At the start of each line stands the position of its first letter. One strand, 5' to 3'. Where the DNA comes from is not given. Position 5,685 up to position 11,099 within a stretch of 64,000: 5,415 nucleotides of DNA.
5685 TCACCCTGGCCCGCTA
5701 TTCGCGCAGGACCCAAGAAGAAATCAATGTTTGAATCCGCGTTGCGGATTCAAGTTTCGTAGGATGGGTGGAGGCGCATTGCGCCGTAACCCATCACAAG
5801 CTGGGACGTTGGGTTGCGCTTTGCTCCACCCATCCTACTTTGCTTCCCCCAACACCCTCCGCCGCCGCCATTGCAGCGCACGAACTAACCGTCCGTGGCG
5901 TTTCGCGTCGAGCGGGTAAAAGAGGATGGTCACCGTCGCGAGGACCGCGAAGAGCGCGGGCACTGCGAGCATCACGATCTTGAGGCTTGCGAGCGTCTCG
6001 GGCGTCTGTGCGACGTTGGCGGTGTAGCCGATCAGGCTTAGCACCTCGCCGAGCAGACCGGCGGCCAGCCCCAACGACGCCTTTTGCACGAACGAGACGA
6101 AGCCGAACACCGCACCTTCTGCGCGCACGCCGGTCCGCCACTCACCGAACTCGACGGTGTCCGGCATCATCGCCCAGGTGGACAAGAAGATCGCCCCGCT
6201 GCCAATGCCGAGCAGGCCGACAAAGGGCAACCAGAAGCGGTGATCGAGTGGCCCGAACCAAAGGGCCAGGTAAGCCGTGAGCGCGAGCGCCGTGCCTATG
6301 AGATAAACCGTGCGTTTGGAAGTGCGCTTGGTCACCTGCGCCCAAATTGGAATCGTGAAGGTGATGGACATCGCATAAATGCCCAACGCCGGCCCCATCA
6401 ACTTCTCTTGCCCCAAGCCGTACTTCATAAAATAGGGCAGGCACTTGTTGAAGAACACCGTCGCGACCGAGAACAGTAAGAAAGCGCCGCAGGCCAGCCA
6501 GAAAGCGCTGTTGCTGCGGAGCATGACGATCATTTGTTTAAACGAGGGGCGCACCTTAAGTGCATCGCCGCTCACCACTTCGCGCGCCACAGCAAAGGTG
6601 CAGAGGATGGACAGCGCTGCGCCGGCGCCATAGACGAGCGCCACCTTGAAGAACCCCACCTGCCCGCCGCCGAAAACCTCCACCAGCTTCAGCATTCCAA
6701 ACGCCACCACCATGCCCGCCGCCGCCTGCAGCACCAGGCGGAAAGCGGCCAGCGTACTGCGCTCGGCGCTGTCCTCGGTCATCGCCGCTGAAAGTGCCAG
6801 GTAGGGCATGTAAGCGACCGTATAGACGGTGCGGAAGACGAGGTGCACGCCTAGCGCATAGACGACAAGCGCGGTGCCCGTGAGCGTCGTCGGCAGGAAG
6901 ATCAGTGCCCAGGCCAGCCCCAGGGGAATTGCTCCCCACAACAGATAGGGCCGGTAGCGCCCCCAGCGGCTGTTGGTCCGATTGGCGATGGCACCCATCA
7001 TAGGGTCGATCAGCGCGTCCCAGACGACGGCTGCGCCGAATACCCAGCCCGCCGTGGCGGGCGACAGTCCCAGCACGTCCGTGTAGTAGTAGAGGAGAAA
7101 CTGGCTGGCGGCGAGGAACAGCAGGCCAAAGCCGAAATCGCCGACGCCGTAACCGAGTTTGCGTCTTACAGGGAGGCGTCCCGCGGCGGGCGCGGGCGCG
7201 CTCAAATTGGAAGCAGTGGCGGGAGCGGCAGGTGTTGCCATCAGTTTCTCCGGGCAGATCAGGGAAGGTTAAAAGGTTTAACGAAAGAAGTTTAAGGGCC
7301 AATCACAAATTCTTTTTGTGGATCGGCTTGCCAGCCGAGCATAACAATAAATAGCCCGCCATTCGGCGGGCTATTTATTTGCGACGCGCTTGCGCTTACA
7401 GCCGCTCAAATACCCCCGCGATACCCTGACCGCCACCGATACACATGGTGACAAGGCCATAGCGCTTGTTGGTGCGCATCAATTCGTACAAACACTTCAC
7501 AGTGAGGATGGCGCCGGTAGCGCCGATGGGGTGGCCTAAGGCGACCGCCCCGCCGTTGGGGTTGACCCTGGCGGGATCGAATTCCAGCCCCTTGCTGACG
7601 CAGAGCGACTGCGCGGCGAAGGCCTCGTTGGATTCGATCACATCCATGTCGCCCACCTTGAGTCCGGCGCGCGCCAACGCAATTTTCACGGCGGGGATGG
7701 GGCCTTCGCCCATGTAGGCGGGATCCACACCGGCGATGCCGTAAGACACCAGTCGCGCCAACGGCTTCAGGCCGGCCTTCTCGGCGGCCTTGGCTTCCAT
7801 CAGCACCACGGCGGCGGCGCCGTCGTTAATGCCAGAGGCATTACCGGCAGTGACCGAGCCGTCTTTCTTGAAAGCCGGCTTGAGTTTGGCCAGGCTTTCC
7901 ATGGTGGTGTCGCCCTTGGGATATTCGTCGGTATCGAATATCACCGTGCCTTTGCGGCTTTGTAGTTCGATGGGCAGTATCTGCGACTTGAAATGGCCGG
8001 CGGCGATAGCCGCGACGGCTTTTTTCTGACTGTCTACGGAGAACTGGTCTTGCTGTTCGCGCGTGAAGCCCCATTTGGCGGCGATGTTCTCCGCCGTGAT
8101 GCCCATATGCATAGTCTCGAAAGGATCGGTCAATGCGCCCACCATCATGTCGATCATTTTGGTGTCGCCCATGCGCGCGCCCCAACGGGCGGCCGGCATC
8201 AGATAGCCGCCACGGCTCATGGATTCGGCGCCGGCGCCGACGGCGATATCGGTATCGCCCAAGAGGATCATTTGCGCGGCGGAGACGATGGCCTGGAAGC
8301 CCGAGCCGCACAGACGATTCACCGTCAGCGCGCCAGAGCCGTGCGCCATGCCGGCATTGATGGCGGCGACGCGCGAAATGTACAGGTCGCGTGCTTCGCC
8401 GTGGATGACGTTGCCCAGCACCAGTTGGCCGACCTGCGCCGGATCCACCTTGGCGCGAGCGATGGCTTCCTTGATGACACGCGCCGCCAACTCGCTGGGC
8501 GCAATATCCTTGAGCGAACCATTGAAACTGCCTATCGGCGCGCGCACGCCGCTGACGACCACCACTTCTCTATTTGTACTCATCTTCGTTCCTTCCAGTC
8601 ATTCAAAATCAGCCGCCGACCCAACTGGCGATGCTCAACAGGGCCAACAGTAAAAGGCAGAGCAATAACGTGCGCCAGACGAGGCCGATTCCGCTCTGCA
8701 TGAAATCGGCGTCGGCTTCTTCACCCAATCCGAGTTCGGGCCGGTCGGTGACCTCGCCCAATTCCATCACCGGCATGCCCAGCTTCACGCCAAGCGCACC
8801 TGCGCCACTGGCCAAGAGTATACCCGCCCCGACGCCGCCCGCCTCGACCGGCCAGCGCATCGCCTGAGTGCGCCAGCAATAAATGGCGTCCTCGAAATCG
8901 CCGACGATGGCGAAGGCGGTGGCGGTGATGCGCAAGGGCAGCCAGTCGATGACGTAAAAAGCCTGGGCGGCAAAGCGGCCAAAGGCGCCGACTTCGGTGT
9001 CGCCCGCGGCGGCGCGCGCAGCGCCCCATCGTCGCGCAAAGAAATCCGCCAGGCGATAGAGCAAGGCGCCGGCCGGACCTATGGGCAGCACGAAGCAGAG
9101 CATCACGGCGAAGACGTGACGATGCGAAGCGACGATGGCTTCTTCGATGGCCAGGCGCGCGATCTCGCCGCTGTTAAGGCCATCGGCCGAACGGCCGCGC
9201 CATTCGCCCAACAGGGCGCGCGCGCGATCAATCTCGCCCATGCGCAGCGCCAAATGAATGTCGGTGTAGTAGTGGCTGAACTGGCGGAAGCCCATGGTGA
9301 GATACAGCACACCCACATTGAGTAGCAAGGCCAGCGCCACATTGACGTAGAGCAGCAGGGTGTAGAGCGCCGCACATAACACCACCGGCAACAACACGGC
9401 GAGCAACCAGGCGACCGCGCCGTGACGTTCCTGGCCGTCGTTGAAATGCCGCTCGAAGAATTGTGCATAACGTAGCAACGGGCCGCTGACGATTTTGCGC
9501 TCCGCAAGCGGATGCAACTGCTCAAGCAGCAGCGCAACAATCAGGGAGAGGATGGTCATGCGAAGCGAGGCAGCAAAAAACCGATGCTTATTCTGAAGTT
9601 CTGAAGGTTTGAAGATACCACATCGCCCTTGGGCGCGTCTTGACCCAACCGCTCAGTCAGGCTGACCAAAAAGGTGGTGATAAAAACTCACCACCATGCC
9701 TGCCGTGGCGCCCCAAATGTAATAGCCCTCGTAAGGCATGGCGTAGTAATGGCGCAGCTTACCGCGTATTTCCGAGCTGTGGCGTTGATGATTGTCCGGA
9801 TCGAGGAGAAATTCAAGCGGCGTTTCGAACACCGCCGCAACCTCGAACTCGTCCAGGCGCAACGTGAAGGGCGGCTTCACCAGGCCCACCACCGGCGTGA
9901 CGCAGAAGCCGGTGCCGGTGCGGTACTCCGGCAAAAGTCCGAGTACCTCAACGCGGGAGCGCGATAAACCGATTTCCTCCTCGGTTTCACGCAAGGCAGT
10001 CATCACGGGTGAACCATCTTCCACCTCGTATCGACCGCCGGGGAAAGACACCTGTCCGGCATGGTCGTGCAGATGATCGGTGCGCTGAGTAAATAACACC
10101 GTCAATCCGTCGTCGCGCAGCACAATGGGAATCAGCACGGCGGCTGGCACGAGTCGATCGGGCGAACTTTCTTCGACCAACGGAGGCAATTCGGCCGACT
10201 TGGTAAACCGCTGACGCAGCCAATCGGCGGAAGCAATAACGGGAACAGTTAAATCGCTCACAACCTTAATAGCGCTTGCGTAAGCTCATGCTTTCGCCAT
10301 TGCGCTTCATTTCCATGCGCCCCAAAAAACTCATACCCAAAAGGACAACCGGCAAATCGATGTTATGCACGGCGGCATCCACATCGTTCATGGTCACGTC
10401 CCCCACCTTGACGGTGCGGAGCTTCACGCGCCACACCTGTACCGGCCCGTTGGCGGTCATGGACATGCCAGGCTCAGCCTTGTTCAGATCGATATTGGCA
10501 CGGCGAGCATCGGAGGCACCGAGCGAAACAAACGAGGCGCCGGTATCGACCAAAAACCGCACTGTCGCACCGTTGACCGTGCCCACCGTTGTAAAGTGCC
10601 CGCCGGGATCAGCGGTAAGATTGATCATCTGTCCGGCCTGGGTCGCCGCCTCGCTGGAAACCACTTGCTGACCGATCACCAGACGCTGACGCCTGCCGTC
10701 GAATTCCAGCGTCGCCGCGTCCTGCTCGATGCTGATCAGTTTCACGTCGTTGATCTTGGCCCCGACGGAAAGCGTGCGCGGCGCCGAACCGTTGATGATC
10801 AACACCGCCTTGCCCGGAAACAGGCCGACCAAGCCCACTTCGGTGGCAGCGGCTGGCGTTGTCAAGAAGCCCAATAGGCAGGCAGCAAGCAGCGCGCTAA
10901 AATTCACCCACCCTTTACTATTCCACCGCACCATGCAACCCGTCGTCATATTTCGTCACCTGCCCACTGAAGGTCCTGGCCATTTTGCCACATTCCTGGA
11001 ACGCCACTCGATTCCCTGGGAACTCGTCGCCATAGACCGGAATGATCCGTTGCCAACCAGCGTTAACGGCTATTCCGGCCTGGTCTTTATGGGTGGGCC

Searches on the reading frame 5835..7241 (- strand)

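Call 46: search_protein_families(library=pfam, proteins=[window:5835-7241:-])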
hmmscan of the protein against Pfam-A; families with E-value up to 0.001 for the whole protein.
window:5835-7241:- (468 aa): 2 families
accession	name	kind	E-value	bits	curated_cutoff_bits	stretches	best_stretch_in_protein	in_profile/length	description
PF13347.12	MFS_2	-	4.1e-84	283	27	1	30-445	1-426/427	MFS/sugar transport protein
PF07690.21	MFS_1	-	2.3e-12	46.9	33.4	1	38-391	12-344/347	Major Facilitator Superfamily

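Call 70: search_protein_families(library=ncbifam, proteins=[window:5835-7241:-], max_evalue=0.00001)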
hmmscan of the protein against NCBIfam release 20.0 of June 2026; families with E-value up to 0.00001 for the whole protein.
window:5835-7241:- (468 aa): 5 families
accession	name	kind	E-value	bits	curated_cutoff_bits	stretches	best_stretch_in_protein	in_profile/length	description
TIGR00792.1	gph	subfamily_domain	1.1e-101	340.7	231.35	1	28-457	1-435/437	glycoside-pentoside-hexuronide (GPH):cation symporter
NF007353.0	PRK09848.1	equivalog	2.6e-71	240.8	528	1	23-462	5-447/457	glucuronide transporter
NF007749.0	PRK10429.1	equivalog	3.4e-70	237.2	456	1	24-463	4-454/473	melibiose:sodium transporter MelB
NF007237.0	PRK09669.1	subfamily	6.2e-65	219.6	610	1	22-460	5-446/461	putative symporter YagG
NF008526.0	PRK11462.1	equivalog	8.5e-52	176.4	836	1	23-456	6-442/460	glycoside-pentoside-hexuronide family transporter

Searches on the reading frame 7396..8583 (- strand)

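Call 46: search_protein_families(library=pfam, proteins=[window:7396-8583:-])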
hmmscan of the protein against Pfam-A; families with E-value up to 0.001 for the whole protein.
window:7396-8583:- (395 aa): 3 families
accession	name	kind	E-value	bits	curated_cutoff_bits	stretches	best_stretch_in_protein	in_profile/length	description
PF00108.29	Thiolase_N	-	1e-90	304.1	26.4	1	7-264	1-259/260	Thiolase, N-terminal domain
PF02803.24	Thiolase_C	-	9.9e-45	151.6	27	1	272-394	1-123/123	Thiolase, C-terminal domain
PF22691.2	Thiolase_C_1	-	0.00082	19.6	28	0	298-335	23-60/144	Thiolase C-terminal domain-like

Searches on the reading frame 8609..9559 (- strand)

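Call 46: search_protein_families(library=pfam, proteins=[window:8609-9559:-])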
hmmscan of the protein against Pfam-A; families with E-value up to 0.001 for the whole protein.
window:8609-9559:- (316 aa): 1 family
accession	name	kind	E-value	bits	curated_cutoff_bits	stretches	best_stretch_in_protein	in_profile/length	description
PF03186.18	CobD_Cbib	-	3e-26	92.8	34.4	1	30-284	26-272/282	CobD/Cbib protein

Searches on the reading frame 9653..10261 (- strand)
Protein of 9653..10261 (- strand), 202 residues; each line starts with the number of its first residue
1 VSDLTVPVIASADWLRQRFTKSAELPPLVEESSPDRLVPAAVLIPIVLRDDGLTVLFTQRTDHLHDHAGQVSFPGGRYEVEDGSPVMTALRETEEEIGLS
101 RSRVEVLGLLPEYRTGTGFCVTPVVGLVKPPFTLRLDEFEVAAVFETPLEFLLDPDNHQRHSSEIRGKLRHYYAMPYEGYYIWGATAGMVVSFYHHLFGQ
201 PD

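Call 46: search_protein_families(library=pfam, proteins=[window:9653-10261:-])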
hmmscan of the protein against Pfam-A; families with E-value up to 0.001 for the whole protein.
window:9653-10261:- (202 aa): 1 family
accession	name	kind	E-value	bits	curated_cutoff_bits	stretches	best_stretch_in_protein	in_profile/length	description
PF00293.34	NUDIX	-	9.3e-13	48.8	21.1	1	41-119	5-78/134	NUDIX domain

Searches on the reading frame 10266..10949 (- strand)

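Call 46: search_protein_families(library=pfam, proteins=[window:10266-10949:-])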
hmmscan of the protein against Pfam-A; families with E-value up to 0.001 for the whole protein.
window:10266-10949:- (227 aa): 2 families
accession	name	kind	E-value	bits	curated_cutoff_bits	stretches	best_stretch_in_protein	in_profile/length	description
PF13975.11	gag-asp_proteas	-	1.7e-25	89.9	28.2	1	123-211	3-92/92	gag-polyprotein putative aspartyl protease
PF13650.11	Asp_protease_2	-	4.3e-23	82.3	24.3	1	123-208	3-90/90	Aspartyl protease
